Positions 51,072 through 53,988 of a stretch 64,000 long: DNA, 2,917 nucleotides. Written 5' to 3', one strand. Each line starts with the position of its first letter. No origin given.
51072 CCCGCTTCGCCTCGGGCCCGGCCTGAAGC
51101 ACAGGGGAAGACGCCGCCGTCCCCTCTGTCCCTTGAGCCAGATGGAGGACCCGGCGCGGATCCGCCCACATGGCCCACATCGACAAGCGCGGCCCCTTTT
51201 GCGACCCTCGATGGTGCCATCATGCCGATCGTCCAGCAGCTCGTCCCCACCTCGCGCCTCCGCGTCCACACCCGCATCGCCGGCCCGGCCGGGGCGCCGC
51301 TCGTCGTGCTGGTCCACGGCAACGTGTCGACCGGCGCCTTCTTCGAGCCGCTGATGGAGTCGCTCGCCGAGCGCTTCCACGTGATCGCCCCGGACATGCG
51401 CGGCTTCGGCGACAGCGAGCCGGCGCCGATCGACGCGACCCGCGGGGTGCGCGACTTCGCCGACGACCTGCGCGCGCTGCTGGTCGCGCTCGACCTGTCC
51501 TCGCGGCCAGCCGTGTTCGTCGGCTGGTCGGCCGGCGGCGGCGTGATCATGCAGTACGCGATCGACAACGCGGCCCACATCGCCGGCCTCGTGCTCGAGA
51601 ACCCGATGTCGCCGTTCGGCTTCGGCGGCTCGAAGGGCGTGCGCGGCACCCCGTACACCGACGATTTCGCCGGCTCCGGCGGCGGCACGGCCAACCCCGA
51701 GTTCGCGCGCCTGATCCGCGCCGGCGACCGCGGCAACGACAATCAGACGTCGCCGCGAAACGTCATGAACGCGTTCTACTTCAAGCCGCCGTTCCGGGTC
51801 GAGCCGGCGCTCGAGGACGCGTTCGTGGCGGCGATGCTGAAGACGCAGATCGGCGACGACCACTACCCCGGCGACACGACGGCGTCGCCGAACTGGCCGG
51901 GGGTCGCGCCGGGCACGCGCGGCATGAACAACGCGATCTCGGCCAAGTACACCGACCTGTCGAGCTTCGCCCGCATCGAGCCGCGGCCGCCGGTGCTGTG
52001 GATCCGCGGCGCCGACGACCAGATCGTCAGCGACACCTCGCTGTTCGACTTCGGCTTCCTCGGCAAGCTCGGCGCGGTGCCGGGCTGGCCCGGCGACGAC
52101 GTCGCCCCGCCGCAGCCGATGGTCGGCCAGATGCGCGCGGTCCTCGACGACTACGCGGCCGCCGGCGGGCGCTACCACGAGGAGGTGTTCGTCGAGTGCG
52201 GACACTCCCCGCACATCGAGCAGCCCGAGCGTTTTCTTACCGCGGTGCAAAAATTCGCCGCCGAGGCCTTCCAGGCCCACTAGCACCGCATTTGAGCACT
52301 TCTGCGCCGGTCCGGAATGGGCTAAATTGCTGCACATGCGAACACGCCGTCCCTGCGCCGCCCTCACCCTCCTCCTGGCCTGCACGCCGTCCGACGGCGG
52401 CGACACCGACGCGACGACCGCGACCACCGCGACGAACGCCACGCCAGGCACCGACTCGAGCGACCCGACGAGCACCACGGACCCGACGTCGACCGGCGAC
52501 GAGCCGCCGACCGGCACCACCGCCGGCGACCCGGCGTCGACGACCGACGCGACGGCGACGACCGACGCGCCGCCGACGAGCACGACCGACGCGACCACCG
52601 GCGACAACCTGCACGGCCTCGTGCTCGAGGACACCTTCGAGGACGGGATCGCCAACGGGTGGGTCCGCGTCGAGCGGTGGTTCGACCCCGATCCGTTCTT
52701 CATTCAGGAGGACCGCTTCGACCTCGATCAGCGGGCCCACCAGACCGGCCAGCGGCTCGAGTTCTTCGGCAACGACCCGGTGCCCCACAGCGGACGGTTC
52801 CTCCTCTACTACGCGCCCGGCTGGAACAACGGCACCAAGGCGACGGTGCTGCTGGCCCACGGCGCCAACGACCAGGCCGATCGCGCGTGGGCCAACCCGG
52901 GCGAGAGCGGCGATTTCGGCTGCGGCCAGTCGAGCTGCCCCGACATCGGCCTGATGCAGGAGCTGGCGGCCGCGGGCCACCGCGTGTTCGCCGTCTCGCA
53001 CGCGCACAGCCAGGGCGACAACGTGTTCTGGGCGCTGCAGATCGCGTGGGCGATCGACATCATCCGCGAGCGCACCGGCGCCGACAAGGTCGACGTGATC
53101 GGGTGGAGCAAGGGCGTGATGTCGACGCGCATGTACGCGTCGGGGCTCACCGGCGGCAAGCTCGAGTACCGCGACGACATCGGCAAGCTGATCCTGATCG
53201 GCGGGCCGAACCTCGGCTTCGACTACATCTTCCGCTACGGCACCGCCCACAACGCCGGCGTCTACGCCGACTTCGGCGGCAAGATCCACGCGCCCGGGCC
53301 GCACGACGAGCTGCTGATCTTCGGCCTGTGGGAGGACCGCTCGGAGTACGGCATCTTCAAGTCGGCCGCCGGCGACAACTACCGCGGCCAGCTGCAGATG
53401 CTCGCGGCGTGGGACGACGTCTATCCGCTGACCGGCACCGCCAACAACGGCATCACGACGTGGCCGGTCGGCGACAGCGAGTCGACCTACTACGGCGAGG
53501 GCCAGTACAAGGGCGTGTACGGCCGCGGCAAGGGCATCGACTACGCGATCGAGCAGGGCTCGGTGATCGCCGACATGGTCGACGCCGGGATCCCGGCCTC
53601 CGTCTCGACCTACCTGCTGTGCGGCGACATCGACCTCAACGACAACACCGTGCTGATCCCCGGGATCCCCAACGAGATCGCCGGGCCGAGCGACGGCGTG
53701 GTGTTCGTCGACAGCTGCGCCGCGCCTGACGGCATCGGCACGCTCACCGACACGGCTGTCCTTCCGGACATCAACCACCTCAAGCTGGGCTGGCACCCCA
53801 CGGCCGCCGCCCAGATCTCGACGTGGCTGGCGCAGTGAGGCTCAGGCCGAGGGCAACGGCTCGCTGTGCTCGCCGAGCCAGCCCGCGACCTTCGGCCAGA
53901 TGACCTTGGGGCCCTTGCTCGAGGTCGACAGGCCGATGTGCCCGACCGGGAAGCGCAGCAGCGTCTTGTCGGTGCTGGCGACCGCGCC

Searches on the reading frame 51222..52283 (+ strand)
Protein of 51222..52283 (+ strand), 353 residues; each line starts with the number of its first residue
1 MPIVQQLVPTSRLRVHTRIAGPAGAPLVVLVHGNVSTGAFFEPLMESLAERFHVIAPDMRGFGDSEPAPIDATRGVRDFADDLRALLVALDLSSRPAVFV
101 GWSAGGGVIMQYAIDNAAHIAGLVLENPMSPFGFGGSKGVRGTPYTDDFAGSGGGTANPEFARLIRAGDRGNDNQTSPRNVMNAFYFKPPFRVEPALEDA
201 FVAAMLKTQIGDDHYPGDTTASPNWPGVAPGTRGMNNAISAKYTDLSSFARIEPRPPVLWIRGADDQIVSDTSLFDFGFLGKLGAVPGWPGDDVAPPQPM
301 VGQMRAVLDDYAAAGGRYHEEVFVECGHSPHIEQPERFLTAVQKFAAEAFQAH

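Call 56: search_protein_families(library=pfam, proteins=[window:51239-52283:+], max_evalue=0.001)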
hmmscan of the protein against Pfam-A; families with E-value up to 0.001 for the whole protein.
window:51239-52283:+ (348 aa): 0 families

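Call 79: search_protein_families(library=ncbifam, proteins=[window:51222-52283:+], max_evalue=0.01)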
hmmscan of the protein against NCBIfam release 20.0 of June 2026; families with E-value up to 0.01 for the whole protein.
window:51222-52283:+ (353 aa): 25 families
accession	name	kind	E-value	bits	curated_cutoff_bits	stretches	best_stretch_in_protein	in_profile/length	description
NF050089.1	i_nPHAscl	equivalog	2.6e-29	102.2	300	1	23-135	16-124/288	intracellular short-chain-length polyhydroxyalkanoate depolymerase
TIGR03695.1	menH_SHCHC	equivalog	7.8e-16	58.3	208.55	1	26-127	3-103/252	2-succinyl-6-hydroxy-2,4-cyclohexadiene-1-carboxylate synthase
TIGR03056.1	bchO_mg_che_rel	equivalog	1.2e-15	57.3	172.55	1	16-118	19-118/278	alpha/beta fold hydrolase BchO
TIGR02427.1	protocat_pcaD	equivalog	3.4e-14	52.8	255.85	1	15-128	2-112/251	3-oxoadipate enol-lactonase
NF045632.1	hydroxlase_HsaD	equivalog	2.1e-13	49.9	400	1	10-128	19-137/290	4,5:9,10-diseco-3-hydroxy-5,9,17-trioxoandrosta-1(10),2-diene-4-oate hydrolase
TIGR03611.1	RutD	equivalog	2.9e-13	49.8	238.5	1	23-127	11-112/258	pyrimidine utilization protein D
NF011457.0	PRK14875.1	equivalog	6e-13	48.5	307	1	17-135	124-235/372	acetoin dehydrogenase dihydrolipoyllysine-residue acetyltransferase subunit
NF051488.1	bifunc_PcaDC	exception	2.2e-12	46.8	390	1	15-127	2-110/375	bifunctional 3-oxoadipate enol-lactonase/4-carboxymuconolactone decarboxylase PcaDC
NF051487.1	bifunc_PcaCD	exception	5.7e-12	45.4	430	1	13-130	160-273/413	bifunctional 4-carboxymuconolactone decarboxylase/3-oxoadipate enol-lactonase PcaCD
TIGR01738.1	bioH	equivalog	1.1e-11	44.8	206.95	1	24-126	3-96/245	pimeloyl-ACP methyl ester esterase BioH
NF004514.1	PRK05855.1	equivalog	1.8e-09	36.7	455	1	13-91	10-88/578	SDR family oxidoreductase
NF002938.0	PRK03592.1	equivalog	2.8e-09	36.7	241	1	18-126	25-127/298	haloalkane dehalogenase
NF008340.0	PRK11126.1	equivalog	4.7e-09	35.8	261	1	22-126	11-110/255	2-succinyl-6-hydroxy-2,4-cyclohexadiene-1-carboxylate synthase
NF002873.0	PRK03204.1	equivalog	1.3e-08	34.6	466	1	9-128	20-134/286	haloalkane dehalogenase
NF002043.0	PRK00870.1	subfamily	2.2e-08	33.9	265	1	10-133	31-153/302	haloalkane dehalogenase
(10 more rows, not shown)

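Call 81: search_solved_structures(query=window:51222-52283:+, max_evalue=1e-8)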
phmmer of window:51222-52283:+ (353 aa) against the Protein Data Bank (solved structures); distinct sequences matched with E-value up to 1e-8: 22.
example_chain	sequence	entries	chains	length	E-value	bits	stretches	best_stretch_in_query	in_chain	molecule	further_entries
8ynv_A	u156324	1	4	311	1.3e-15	60.6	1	21-147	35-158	poly(3-hydroxybutyrate) depolymerase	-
8ynw_A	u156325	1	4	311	3.3e-15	59.2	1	21-147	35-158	Poly(3-hydroxybutyrate) depolymerase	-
4rnc_A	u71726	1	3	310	3.3e-13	52.6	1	13-148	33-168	Esterase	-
8hgu_A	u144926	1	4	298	1.3e-12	50.6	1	14-101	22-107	Alpha/beta hydrolase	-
4g8c_A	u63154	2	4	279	3.5e-12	49.2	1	8-112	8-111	Alpha/beta hydrolase fold protein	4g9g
4g5x_A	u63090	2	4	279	3.7e-12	49.2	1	8-112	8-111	Alpha/beta hydrolase fold protein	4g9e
4x00_A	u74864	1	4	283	5.6e-12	48.6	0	20-123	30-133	Putative hydrolase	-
7yii_A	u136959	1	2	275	9.1e-12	47.9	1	19-146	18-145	Non-heme haloperoxidase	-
4uhh_A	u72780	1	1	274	1.2e-11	47.5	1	24-126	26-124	ESTERASE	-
4uhc_A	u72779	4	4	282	1.2e-11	47.5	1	24-126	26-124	ESTERASE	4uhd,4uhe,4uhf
4g8b_A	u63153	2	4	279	1.4e-11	47.3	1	8-112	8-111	Alpha/beta hydrolase fold protein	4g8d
4nvr_A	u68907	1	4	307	2.3e-11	46.6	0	15-116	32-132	Putative acyltransferase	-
21dl_A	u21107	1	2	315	1.9e-10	43.6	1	8-119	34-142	RPA1511_5221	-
27ct_A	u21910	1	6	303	9.4e-10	41.3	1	8-119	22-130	RPA1511_2297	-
3kxp_A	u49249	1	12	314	1.1e-09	41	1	9-106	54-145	Alpha-(N-acetylaminomethylene)succinic acid hydrolase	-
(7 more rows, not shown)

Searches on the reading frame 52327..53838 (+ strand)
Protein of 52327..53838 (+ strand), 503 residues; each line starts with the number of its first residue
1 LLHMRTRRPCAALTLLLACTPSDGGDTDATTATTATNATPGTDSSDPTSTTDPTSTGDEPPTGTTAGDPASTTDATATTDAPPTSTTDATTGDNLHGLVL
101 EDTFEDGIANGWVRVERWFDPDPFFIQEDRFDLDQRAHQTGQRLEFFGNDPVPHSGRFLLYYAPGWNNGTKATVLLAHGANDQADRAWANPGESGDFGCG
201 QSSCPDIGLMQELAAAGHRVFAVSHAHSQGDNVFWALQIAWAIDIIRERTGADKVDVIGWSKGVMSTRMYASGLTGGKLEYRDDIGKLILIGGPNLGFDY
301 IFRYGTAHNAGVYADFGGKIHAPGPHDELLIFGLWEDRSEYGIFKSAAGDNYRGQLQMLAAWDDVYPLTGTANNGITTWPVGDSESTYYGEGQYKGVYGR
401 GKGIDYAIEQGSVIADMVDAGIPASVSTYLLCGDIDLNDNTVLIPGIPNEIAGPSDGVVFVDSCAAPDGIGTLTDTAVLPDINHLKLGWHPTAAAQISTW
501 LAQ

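Call 56: search_protein_families(library=pfam, proteins=[window:52327-53838:+], max_evalue=0.001)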
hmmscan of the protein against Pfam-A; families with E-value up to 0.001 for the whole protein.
window:52327-53838:+ (503 aa): 0 families

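Call 79: search_protein_families(library=ncbifam, proteins=[window:52327-53838:+], max_evalue=0.01)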
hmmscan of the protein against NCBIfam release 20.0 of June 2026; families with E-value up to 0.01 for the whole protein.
window:52327-53838:+ (503 aa): 0 families

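Call 80: search_solved_structures(query=window:52327-53838:+, max_evalue=1)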
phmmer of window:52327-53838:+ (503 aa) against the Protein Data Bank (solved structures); distinct sequences matched with E-value up to 1: 14.
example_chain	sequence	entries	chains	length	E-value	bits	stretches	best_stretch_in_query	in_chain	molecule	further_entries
6nkc_A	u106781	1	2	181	0.0015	20.5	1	214-295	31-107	Lipase, Lip_vut1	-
7v3k_A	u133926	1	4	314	0.01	17.7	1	239-297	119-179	Putative lipase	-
7r1k_A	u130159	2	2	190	0.1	14.4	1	218-295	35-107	Lipase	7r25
1i6w_A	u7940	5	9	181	0.23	13.3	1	218-294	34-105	LIPASE A | lipase | Esterase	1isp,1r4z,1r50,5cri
2qxt_A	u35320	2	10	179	0.23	13.3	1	218-295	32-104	Lipase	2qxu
3d2a_A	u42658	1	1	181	0.23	13.3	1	218-294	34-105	Lipase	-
5ct4_A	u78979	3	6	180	0.23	13.3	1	218-295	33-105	Esterase | Wild-type Bacillus subtilis lipase A with 10% [BMIM][Cl] chain A | Lipase EstA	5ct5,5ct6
1t2n_A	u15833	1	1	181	0.23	13.3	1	218-294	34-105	Lipase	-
1t4m_A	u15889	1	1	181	0.23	13.3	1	218-294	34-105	LIPASE A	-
5ct8_A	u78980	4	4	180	0.3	12.9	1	218-295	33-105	Quadruple mutant lipase A | Esterase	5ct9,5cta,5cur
3qmm_A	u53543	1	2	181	0.32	12.8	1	199-295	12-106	Lipase estA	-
3qzu_A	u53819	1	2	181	0.34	12.7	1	219-295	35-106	Lipase estA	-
3d2c_A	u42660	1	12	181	0.36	12.6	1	199-295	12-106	Lipase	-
3d2b_A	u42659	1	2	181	0.48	12.2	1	205-294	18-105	Lipase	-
